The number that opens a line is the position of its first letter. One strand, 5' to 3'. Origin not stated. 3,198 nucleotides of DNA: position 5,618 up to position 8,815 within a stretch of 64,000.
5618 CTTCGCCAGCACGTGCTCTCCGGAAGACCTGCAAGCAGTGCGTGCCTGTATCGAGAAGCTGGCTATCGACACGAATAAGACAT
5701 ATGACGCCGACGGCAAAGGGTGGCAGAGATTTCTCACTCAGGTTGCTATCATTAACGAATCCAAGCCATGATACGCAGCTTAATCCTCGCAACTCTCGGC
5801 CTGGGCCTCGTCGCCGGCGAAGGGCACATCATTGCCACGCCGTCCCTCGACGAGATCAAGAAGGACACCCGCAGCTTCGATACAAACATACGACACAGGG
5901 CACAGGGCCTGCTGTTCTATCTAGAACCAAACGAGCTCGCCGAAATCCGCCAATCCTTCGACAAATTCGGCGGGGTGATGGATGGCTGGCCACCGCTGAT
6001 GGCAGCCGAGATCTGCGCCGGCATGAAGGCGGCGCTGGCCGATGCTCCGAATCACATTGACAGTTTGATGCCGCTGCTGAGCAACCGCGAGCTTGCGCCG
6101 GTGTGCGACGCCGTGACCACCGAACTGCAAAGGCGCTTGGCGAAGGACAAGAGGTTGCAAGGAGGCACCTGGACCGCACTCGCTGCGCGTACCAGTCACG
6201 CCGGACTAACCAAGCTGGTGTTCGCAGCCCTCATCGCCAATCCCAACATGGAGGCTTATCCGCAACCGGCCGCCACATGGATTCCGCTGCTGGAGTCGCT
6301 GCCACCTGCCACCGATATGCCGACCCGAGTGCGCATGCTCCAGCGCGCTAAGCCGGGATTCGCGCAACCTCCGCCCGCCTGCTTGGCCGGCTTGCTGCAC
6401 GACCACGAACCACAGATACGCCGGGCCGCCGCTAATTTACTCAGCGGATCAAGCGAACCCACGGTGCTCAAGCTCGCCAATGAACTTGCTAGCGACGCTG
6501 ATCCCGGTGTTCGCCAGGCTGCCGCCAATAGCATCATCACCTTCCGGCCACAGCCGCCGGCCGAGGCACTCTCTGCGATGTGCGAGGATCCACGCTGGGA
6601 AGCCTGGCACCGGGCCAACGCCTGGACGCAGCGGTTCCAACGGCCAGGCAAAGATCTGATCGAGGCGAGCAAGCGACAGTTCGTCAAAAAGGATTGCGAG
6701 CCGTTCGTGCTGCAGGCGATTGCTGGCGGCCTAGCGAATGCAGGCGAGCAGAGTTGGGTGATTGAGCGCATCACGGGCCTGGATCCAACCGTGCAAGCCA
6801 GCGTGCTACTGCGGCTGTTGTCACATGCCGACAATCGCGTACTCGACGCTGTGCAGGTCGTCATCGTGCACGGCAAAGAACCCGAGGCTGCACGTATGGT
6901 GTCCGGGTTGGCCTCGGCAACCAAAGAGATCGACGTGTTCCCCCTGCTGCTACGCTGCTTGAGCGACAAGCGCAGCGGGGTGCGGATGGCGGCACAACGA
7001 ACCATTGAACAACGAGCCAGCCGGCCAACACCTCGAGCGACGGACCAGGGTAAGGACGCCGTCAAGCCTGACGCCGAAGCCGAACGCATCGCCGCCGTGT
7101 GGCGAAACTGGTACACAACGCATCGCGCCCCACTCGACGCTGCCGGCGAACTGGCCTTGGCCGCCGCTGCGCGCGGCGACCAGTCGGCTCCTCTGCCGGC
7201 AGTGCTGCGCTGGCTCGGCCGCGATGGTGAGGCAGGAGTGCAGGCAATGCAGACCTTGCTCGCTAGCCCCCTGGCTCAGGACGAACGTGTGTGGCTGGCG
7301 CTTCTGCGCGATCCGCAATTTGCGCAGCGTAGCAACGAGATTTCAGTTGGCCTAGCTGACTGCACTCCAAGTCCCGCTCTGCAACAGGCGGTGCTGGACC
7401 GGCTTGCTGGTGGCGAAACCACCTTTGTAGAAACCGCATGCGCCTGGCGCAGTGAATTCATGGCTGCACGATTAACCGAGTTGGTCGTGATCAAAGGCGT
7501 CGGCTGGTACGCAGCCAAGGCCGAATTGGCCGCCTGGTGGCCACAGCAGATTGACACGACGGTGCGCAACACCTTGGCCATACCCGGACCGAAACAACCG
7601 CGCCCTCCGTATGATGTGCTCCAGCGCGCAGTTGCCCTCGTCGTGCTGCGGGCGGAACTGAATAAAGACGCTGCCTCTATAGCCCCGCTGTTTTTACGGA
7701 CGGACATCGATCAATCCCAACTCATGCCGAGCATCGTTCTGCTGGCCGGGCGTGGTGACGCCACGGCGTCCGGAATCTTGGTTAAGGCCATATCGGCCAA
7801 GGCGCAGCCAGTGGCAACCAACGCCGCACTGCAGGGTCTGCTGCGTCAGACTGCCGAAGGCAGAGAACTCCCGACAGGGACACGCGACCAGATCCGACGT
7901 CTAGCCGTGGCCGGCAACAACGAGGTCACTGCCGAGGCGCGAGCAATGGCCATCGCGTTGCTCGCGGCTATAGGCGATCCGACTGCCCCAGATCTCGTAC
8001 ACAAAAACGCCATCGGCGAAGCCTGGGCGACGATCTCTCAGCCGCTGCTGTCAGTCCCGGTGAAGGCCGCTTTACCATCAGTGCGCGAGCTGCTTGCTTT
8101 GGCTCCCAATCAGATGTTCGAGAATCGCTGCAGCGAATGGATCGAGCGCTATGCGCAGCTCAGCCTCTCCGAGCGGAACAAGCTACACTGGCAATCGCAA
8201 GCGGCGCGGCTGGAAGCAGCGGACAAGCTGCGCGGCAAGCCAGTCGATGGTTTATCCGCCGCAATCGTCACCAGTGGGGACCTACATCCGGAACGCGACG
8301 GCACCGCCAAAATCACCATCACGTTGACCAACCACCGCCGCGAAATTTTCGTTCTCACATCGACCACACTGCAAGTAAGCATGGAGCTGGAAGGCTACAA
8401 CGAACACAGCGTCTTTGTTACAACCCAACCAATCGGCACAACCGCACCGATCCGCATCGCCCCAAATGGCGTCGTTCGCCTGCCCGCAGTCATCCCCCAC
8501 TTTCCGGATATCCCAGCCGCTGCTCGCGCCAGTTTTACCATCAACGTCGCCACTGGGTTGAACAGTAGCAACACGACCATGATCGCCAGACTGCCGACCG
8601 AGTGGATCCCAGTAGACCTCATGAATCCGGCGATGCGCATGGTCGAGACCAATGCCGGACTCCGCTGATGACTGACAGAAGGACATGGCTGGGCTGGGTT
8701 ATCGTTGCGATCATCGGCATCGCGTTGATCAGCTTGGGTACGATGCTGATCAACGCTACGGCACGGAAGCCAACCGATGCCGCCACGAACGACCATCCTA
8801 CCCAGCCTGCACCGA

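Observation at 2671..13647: Four-gene exported operon: two HEAT solenoids plus a membrane-anchored WD40 caspase-like protease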

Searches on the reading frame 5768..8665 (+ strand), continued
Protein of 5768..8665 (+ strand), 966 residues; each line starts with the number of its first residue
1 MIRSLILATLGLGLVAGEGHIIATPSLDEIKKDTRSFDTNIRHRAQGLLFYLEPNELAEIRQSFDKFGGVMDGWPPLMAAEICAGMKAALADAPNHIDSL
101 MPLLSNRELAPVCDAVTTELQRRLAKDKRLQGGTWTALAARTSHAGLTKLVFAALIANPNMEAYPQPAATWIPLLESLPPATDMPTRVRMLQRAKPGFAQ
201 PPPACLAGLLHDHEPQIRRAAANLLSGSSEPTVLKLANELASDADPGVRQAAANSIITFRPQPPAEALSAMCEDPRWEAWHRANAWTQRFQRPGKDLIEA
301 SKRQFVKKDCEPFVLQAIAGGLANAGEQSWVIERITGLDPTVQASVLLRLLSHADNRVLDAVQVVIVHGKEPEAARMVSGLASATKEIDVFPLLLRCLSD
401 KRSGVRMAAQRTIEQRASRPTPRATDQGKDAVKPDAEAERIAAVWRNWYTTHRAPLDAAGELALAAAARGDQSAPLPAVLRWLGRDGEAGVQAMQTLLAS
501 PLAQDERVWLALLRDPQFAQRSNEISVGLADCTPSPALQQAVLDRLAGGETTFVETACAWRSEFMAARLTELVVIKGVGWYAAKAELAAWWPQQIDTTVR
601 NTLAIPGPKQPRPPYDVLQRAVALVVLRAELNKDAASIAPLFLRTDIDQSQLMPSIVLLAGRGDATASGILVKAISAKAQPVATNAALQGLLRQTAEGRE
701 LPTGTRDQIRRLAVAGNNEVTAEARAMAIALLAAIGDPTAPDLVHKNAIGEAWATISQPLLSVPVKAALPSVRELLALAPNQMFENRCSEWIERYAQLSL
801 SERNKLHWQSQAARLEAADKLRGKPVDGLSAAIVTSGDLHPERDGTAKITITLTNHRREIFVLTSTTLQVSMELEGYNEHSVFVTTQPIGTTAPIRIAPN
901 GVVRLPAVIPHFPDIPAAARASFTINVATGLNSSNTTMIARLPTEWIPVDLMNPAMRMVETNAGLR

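Call 64: find_related_loci(query=A4, collection=genome_contigs, flank=10000)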
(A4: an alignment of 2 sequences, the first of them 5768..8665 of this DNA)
Query A4 (966 aa) in genome_contigs; peptide patterns used: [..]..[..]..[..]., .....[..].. (x = any residue, [..] = any of these).
112 stretches matched a pattern, but none encodes a relative of the query by tblastn (E <= 1e-3).

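Call 90: predict_structure(alignment_id=A3)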
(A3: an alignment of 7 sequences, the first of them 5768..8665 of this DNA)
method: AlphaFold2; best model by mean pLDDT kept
length: 966 residues; sequences in the alignment: 7
mean_pLDDT: 79.6   pTM: 0.52
mean pLDDT of the five models: 79.6, 77.6, 77.4, 73.9, 74.0
residues with pLDDT >= 90: 315; 70-90: 442; 50-70: 103; < 50: 106
segments of 3 or more residues with pLDDT < 50: 1-22, 426-430, 819-825, 838-844, 865-867, 875-880, 885-894, 899-901, 906-911, 931-966
pLDDT, mean of each block of 10 residues (from residue 1): 35 31 69 81 85 88 73 82 90 87 88 91 75 82 89 85 86 77 80 91 90 93 94 93 94 94 90 92 93 87 88 92 89 85 88 82 88 90 82 92 93 90 57 77 91 90 90 90 89 88 87 89 89 88 87 91 90 91 90 90 78 86 86 79 77 87 87 81 88 88 88 77 90 92 86 86 90 88 84 85 79 62 49 56 53 71 53 51 45 45 49 64 61 43 40 39 36
secondary structure, 60 per line:
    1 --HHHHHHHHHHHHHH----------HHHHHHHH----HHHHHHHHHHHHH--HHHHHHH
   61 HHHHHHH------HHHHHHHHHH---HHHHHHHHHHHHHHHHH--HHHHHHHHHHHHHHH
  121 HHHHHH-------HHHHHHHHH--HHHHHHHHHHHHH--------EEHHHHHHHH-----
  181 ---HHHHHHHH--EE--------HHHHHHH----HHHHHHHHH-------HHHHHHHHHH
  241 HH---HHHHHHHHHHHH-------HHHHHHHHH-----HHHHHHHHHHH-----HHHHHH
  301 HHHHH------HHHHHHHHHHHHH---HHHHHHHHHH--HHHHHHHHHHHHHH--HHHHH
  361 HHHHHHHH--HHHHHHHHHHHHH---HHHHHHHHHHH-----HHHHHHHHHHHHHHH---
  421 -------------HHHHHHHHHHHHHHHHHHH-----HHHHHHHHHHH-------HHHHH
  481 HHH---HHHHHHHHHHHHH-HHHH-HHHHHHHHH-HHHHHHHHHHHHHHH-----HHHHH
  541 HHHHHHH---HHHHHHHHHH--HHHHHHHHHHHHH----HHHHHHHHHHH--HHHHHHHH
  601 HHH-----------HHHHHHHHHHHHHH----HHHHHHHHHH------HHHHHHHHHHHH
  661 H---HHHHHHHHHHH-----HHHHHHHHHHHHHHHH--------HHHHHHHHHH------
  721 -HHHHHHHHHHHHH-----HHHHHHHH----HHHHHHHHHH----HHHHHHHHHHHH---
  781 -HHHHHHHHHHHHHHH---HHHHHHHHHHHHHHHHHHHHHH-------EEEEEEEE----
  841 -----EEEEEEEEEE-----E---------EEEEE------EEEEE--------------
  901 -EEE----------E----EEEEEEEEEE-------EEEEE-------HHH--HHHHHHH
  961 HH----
elements in order (helices of 4 or more, strands of 3 or more residues): H3-16 H27-34 H39-51 H54-67 H74-83 H87-103 H106-126 H134-142 H145-157 H168-175 H184-191 H204-210 H215-223 H231-242 H246-257 H265-273 H279-289 H295-305 H312-324 H328-337 H340-353 H356-368 H371-383 H387-397 H403-417 H434-452 H458-468 H476-483 H487-499 H501-504 H506-514 H516-530 H536-547 H551-560 H563-575 H580-590 H593-603 H615-628 H633-642 H649-661 H665-675 H681-696 H705-714 H722-734 H740-747 H752-761 H766-777 H782-796 H800-821 E829-836 E846-855 E871-875 E882-886 E902-904 E920-929 E937-941 H954-962

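Call 92: find_related_loci(query=A4, collection=metagenome_contigs, flank=10000)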
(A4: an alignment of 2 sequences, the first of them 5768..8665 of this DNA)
Query A4 (966 aa) in metagenome_contigs; peptide patterns used: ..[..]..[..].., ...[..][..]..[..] (x = any residue, [..] = any of these).
135 stretches matched a pattern, but none encodes a relative of the query by tblastn (E <= 1e-3).

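Call 94: find_related_loci(query=A5, collection=metagenome_contigs, flank=10000)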
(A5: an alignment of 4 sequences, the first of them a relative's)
Query A5 (1042 aa) in metagenome_contigs; peptide patterns used: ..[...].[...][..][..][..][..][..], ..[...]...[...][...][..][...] (x = any residue, [..] = any of these).
310 stretches matched a pattern, but none encodes a relative of the query by tblastn (E <= 1e-3).

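Call 95: fold_search(model_id=the predicted structure, library=pdb)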
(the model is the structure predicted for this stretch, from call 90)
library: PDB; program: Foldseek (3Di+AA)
matches with E <= 10: 1240; with E <= 0.001: 126
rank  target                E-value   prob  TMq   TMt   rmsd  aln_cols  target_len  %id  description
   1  5j3v_A                1.5e-06  1.00  0.18  0.20  30.8       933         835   12  Crystal structure of human Karyopherin-beta2 bound to the histone H3 tail (released 2016-09-21)
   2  4oo6_A                1.7e-06  1.00  0.21  0.24  32.8       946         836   13  Crystal structure of human KAP-beta2 bound to the NLS of HCC1 (Hepato Cellular Carcinoma protein 1) (released 2014-02-12)
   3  4xri                  2.0e-06  1.00  0.19  0.20  27.8       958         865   12  Crystal Structure of Importin Beta in an Ammonium Sulfate Condition (released 2016-01-27)
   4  4fdd_A                2.3e-06  1.00  0.20  0.22  32.3       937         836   14  Crystal structure of KAP beta2-PY-NLS (released 2012-07-18)
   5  5yvg_A                2.3e-06  1.00  0.17  0.19  32.2       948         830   13  Crystal structure of Karyopherin beta2 in complex with FUS(full length) (released 2018-05-16)
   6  2z5o_A                2.5e-06  1.00  0.20  0.22  30.9       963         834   12  Complex of Transportin 1 with JKTBP NLS (released 2007-10-23)
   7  5h2v_A                3.1e-06  1.00  0.19  0.18  30.9       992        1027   12  Crystal structure of the karyopherin Kap121p bound to the SUMO protease Ulp1p (released 2016-12-14)
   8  7z8v_D                5.4e-06  1.00  0.24  0.21  31.9       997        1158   11  CAND1-SCF-SKP2 (SKP1deldel) CAND1 engaged SCF rocked (released 2023-04-19)
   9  3w3w_A                6.2e-06  1.00  0.18  0.17  33.0      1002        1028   14  Crystal structure of Kap121p bound to Ste12p (released 2013-04-10)
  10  2ot8_A                6.9e-06  1.00  0.18  0.21  31.1       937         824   12  Karyopherin Beta2/Transportin-hnRNPM NLS Complex (released 2007-04-10)
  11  2z5j                  7.2e-06  1.00  0.18  0.20  32.6       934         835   13  Free Transportin 1 (released 2007-10-23)
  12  7zbz_D                9.2e-06  1.00  0.21  0.19  32.3       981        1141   12  CAND1 delhairpin-SCF-SKP2 CAND1 partly engaged SCF partly rocked (released 2023-04-19)
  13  2qmr_C                9.2e-06  1.00  0.18  0.21  30.4       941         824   12  Karyopherin beta2/transportin (released 2007-10-30)
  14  8rc4_g                1.1e-05  1.00  0.23  0.24  26.4      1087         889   10  Structure of Integrator-PP2A complex (released 2024-02-07)
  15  9im6_A                1.1e-05  1.00  0.18  0.17  36.3      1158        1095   11  Structure of influenza A virus RNA polymerase PB1 and nuclear import host factor RanBP5 complex (released 2024-11-27)
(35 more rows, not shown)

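Call 100: list_cluster_members(proteins=[P0024, P0025, P0015, P0017, P0018, P0016, P0008, P0003])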
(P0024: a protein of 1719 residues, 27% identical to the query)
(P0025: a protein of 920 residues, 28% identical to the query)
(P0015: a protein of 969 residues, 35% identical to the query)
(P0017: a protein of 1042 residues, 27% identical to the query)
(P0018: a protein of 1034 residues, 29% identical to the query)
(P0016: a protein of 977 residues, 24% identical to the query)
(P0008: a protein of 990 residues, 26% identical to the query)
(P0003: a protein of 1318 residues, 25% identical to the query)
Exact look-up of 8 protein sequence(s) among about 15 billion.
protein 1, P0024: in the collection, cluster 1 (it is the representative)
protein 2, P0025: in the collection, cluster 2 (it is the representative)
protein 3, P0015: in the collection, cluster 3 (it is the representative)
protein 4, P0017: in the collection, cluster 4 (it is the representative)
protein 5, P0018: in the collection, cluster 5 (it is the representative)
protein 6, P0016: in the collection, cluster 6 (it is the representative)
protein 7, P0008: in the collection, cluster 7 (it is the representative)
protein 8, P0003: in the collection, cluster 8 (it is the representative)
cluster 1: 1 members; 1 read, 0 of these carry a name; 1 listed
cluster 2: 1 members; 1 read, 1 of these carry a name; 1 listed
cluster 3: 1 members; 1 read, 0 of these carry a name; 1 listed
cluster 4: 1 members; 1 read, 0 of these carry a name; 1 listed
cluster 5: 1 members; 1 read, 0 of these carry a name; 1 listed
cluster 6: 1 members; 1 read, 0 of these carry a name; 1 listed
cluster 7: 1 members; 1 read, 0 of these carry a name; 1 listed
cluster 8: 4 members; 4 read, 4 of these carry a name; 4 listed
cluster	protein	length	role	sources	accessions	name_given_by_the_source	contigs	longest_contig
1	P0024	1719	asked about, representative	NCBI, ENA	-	-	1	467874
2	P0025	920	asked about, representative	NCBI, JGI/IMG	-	hypothetical protein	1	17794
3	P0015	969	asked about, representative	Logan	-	-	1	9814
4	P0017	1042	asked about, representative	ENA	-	-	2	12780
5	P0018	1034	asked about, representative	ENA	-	-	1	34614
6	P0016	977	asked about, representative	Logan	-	-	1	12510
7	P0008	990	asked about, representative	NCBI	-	-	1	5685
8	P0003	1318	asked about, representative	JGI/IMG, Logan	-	WD40 repeat protein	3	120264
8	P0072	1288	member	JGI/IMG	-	WD40 repeat protein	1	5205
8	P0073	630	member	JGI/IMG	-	hypothetical protein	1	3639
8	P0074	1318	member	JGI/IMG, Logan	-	WD40 repeat protein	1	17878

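Call 102: search_protein_families(library=pfam, proteins=[L007:7728-8303:+, L008:9318-10001:+, L006:2776-3411:+, L007:1700-2734:+, L008:5210-6280:+, L006:6329-7402:+, L008:13120-14199:+], max_evalue=1)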
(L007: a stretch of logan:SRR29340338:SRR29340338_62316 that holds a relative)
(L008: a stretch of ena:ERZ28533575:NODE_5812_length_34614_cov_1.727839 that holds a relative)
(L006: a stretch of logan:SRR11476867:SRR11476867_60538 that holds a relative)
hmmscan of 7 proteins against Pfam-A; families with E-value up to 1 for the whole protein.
L007:7728-8303:+ (192 aa): 0 families

L008:9318-10001:+ (228 aa): 1 family
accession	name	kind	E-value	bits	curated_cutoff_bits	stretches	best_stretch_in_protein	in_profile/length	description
PF07015.17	VirC1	-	0.2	11.4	24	1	11-56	15-60/231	VirC1 protein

L006:2776-3411:+ (212 aa): 1 family
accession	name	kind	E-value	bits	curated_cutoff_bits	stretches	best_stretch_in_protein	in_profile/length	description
PF01451.26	LMWPc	-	0.15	12.7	23.2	1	30-108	27-111/144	Low molecular weight phosphotyrosine protein phosphatase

L007:1700-2734:+ (345 aa): 3 families
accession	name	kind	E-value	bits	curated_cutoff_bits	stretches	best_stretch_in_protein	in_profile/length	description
PF00515.34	TPR_1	-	0.094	13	27.8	1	43-71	1-29/34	Tetratricopeptide repeat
PF13424.12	TPR_12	-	0.17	12.6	30.1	1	21-71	23-73/77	Tetratricopeptide repeat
PF07719.23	TPR_2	-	0.19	12.4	27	1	43-71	1-29/34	Tetratricopeptide repeat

L008:5210-6280:+ (357 aa): 0 families

L006:6329-7402:+ (358 aa): 1 family
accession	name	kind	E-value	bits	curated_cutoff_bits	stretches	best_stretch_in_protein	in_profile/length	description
PF03783.19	CsgG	-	9.6e-08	32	20.8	1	62-119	42-98/210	Curli production assembly/transport component CsgG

L008:13120-14199:+ (360 aa): 2 families
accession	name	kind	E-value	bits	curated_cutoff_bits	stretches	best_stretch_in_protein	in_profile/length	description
PF03783.19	CsgG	-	1.8e-08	34.4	20.8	1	71-126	42-96/210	Curli production assembly/transport component CsgG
PF17680.6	FlgO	-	0.21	11.9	22.6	1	132-156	100-124/130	FlgO protein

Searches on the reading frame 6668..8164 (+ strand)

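Call 58: search_protein_families(library=pfam, proteins=[window:6668-8164:+], max_evalue=5)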
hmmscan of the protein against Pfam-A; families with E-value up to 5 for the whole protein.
window:6668-8164:+ (499 aa): 4 families
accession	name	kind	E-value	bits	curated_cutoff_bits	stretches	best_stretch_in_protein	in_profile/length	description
PF24987.1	HEAT_EF3_N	-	0.01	16.3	32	1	89-125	65-101/169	EF3 N-terminal HEAT repeat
PF13646.12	HEAT_2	-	0.022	15.5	27.7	1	74-143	17-83/88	HEAT repeats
PF02985.28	HEAT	-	0.034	14.8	23.5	1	90-113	1-24/31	HEAT repeat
PF18321.7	3HCDH_RFF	-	0.37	11.6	23.6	1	408-436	31-59/69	3-hydroxybutyryl-CoA dehydrogenase reduced Rossmann-fold domain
